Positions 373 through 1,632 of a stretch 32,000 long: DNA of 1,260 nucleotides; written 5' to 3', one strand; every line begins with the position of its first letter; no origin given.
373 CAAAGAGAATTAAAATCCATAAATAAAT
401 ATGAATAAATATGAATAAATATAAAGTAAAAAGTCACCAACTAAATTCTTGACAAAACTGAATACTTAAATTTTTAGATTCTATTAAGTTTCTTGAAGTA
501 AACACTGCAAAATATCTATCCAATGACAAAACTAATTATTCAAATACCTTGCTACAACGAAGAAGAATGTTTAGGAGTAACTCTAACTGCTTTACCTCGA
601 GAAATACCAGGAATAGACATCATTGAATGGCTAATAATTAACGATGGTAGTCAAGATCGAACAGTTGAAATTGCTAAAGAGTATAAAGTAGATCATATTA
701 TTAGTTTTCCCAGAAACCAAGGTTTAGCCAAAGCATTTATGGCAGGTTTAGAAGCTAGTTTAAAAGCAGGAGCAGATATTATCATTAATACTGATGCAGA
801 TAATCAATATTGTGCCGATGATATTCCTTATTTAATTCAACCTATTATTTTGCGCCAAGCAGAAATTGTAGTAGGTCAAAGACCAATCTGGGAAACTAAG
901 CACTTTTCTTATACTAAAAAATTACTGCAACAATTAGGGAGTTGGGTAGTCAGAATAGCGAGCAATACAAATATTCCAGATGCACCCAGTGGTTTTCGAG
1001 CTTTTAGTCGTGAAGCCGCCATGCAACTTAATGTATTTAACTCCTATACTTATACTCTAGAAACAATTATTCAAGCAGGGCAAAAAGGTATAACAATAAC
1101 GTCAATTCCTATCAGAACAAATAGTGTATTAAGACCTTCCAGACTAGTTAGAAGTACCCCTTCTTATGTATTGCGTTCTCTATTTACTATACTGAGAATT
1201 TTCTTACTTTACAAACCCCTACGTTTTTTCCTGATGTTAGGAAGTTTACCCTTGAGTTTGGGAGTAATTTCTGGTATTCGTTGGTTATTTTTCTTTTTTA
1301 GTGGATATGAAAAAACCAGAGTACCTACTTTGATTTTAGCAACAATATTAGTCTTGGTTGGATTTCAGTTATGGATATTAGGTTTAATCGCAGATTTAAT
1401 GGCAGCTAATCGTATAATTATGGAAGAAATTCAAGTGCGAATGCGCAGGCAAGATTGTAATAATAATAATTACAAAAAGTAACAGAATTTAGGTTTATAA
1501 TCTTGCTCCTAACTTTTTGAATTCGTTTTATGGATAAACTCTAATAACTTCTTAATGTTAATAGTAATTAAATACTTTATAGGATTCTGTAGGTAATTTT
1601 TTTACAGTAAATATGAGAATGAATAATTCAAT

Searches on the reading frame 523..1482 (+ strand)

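Call 61: search_protein_families(library=pfam, proteins=[window:523-1482:+], max_evalue=0.001)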
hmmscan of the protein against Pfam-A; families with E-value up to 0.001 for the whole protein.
window:523-1482:+ (319 aa): 1 family
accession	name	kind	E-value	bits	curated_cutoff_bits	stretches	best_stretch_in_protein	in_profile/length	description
PF00535.33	Glycos_transf_2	-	2.8e-24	86.4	23.3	1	8-167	4-165/168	Glycosyl transferase family 2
